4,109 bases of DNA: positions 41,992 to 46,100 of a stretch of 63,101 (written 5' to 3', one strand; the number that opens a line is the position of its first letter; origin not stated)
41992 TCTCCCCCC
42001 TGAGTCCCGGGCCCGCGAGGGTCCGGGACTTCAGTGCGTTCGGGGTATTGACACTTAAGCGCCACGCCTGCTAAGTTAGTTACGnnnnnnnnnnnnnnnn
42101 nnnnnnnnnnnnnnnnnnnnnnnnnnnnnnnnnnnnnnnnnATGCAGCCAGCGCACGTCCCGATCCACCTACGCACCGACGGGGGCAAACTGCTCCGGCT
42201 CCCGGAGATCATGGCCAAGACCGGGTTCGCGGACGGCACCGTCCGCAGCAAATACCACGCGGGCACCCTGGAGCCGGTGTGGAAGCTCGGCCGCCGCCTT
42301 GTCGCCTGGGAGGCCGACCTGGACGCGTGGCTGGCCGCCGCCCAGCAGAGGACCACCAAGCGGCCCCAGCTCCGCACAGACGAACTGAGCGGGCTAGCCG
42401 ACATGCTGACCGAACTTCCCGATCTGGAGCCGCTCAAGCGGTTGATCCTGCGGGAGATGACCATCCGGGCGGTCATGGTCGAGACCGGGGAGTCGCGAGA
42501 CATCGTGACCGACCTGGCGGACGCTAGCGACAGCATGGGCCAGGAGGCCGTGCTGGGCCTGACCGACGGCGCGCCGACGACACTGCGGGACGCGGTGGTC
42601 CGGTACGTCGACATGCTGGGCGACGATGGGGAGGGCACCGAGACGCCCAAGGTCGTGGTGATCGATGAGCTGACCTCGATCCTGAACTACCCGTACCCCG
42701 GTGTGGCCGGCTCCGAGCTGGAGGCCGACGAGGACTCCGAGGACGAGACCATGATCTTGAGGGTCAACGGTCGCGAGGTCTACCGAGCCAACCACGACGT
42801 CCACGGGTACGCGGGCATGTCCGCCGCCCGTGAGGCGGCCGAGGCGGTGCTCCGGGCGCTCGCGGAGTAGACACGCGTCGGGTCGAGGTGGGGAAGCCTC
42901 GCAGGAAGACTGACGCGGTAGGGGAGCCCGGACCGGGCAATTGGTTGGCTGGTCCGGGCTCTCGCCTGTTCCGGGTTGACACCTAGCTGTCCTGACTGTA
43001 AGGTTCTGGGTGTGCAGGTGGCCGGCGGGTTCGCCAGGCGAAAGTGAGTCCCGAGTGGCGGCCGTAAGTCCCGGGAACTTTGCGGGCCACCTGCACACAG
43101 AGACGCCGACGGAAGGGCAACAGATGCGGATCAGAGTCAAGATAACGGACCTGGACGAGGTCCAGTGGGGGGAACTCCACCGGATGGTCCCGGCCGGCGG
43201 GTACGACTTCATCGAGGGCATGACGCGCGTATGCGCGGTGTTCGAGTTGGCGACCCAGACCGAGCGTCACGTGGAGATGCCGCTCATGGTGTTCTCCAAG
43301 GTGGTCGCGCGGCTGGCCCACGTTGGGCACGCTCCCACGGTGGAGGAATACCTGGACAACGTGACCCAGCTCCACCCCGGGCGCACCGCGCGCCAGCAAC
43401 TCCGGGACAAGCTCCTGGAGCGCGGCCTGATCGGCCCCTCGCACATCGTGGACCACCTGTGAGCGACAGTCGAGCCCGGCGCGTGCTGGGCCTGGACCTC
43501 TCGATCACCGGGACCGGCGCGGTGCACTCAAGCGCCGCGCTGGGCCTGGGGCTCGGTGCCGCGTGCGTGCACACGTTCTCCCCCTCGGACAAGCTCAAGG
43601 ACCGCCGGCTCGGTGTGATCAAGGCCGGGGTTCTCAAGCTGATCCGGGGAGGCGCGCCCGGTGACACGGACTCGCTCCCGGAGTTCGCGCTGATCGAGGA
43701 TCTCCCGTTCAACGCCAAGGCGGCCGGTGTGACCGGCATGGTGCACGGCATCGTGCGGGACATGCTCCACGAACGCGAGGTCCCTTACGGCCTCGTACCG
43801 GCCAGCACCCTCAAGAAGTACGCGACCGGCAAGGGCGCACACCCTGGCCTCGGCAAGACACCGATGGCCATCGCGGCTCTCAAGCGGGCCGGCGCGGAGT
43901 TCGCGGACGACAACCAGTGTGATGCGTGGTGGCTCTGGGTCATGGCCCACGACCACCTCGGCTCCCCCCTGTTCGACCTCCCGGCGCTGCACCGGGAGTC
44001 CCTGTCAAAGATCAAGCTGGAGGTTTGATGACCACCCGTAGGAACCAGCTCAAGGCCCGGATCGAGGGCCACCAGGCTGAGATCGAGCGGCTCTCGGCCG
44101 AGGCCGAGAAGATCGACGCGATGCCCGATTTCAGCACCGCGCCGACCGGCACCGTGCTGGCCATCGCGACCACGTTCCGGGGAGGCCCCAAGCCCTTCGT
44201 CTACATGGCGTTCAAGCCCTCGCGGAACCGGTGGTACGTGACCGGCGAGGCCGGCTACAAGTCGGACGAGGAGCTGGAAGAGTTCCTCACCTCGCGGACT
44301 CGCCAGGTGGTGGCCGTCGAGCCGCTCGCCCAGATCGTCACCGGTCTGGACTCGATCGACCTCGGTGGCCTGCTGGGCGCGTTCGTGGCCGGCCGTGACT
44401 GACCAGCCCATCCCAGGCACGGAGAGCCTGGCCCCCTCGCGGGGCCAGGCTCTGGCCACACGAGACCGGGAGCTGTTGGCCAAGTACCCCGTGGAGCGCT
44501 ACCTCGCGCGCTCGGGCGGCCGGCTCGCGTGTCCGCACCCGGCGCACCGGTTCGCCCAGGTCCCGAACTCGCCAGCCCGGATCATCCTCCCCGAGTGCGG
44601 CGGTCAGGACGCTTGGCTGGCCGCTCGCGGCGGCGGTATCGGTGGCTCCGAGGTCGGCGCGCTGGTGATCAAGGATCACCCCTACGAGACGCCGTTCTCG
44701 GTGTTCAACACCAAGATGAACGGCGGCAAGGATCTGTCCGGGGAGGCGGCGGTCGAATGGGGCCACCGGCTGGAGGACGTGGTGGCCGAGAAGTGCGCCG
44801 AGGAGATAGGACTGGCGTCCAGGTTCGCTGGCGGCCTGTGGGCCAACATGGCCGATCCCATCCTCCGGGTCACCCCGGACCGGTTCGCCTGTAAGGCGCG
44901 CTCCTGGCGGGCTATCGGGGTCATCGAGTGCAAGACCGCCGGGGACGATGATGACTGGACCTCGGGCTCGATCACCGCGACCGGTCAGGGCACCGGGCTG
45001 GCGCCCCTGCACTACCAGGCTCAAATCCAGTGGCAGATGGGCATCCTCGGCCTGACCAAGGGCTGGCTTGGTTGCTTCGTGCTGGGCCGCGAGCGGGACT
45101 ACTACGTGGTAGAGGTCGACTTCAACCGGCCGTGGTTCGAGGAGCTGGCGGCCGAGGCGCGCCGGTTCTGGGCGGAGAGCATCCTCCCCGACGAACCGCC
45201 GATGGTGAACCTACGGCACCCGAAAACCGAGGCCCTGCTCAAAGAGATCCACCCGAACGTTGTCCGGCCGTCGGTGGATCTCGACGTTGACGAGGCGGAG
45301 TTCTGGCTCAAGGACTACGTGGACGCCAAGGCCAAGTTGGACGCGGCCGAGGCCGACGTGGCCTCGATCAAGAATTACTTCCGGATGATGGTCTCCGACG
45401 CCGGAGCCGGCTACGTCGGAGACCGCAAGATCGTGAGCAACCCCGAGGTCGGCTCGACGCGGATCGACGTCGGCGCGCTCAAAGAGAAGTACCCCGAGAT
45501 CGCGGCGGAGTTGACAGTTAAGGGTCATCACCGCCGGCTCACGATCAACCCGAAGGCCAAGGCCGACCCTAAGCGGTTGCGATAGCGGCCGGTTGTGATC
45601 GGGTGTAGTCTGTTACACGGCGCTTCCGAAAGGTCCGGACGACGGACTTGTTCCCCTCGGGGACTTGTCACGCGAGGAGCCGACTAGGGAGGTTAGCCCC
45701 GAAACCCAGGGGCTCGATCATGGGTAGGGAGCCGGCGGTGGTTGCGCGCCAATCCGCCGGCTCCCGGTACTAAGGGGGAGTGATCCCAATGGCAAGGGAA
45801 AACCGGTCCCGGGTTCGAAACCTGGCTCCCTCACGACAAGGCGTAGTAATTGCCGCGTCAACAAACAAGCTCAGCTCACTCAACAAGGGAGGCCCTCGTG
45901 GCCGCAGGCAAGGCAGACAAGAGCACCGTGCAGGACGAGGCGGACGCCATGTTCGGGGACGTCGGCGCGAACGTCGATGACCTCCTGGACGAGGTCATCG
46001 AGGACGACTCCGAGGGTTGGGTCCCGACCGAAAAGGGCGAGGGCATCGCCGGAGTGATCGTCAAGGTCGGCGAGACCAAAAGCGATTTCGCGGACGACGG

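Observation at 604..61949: Genome-wide 18-bp inverted repeat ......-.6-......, at promoters and also buried inside ORFs against codon bias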

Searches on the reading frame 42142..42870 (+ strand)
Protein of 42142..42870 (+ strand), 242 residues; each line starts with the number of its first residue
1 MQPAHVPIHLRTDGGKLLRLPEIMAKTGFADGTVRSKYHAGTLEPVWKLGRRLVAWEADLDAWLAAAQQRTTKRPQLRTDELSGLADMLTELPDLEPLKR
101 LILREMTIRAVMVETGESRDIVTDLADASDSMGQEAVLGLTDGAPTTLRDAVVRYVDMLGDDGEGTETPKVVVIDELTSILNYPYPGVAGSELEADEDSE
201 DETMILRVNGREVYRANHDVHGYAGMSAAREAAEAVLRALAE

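Call 18: search_protein_families(library=pfam, proteins=[window:42142-42870:+], max_evalue=0.01)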
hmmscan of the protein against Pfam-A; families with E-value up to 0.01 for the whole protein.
window:42142-42870:+ (242 aa): 1 family
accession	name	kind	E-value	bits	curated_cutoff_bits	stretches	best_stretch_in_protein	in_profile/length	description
PF05930.18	Phage_AlpA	-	0.00037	20.7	21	1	16-63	2-50/51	Prophage CP4-57 regulatory protein (AlpA)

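Call 33: search_protein_families(library=phrogs, proteins=[window:42142-42870:+], max_evalue=0.001)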
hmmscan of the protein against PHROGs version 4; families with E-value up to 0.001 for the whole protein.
window:42142-42870:+ (242 aa): 1 family
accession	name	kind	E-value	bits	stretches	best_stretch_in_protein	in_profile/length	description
phrog_66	-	integration and excision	3.5e-05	24.6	1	15-77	91-153/412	excisionase and transcriptional regulator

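Call 97: search_solved_structures(query=window:42142-42870:+, max_evalue=10)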
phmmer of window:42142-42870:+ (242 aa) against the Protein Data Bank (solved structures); distinct sequences matched with E-value up to 10: 6.
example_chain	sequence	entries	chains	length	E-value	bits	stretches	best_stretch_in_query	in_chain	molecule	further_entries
6mix_A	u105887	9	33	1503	0.33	13.7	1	52-110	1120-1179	Transient receptor potential cation channel subfamily M member 2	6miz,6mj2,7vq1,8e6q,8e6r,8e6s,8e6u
8e6t_A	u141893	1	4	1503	0.33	13.7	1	52-110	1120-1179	Transient receptor potential cation channel subfamily M member 2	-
6puo_A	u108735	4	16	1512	0.33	13.7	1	52-110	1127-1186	Transient receptor potential cation channel subfamily M member 2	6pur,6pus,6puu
8hf7_A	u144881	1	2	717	0.61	12.8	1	78-158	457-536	Competence factor transporting ATP-binding protein/permease ComA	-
8hf4_A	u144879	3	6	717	0.73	12.6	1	78-158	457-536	Transport/processing ATP-binding protein ComA | Competence factor transporting ATP-binding protein/permease ComA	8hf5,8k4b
8hf6_A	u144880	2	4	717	0.88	12.3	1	78-158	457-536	Competence factor transporting ATP-binding protein/permease ComA | Transport/processing ATP-binding protein ComA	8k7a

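Call 98: search_protein_families(library=ncbifam, proteins=[window:42142-42870:+], max_evalue=0.01)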
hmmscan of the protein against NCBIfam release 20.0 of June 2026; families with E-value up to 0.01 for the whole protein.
window:42142-42870:+ (242 aa): 0 families

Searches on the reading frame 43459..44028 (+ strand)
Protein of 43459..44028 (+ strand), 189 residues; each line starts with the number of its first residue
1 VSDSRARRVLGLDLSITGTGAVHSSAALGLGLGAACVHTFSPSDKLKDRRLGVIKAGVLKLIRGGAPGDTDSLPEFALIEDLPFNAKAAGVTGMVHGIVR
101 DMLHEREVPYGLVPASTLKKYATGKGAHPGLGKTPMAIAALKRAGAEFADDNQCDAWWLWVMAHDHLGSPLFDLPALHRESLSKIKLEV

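Call 33: search_protein_families(library=phrogs, proteins=[window:43459-44028:+], max_evalue=0.001)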
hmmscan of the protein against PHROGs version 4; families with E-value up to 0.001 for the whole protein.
window:43459-44028:+ (189 aa): 1 family
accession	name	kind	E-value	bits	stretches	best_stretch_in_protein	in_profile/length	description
phrog_159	-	DNA, RNA and nucleotide metabolism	5.3e-27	95.7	1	2-187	83-276/330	RuvC-like Holliday junction resolvase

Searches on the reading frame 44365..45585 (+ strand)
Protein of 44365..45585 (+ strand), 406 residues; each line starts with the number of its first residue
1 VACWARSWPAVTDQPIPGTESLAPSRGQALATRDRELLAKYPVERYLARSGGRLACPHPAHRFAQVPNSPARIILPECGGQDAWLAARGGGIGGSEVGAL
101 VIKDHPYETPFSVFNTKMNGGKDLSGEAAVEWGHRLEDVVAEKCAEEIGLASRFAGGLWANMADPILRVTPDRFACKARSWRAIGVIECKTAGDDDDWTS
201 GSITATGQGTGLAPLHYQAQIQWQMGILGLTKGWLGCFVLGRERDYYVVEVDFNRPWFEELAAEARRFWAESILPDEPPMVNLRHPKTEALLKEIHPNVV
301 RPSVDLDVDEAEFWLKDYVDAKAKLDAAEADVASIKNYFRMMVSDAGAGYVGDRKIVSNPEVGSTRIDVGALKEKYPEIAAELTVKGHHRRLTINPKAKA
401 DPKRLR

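Call 59: search_protein_families(library=pfam, proteins=[window:44365-45585:+], max_evalue=0.001)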
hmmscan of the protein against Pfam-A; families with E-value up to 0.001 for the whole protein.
window:44365-45585:+ (406 aa): 1 family
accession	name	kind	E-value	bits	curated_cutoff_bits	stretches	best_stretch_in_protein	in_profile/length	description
PF09588.16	YqaJ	-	7.3e-17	62.5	22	1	84-227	2-146/150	YqaJ-like viral recombinase domain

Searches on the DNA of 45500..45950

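Call 89: search_rna_families(source=window, start=45500, end=45950, threshold=evalue, max_evalue=1)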
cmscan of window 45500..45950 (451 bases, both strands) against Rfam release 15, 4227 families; matches with E-value up to 1: 0.
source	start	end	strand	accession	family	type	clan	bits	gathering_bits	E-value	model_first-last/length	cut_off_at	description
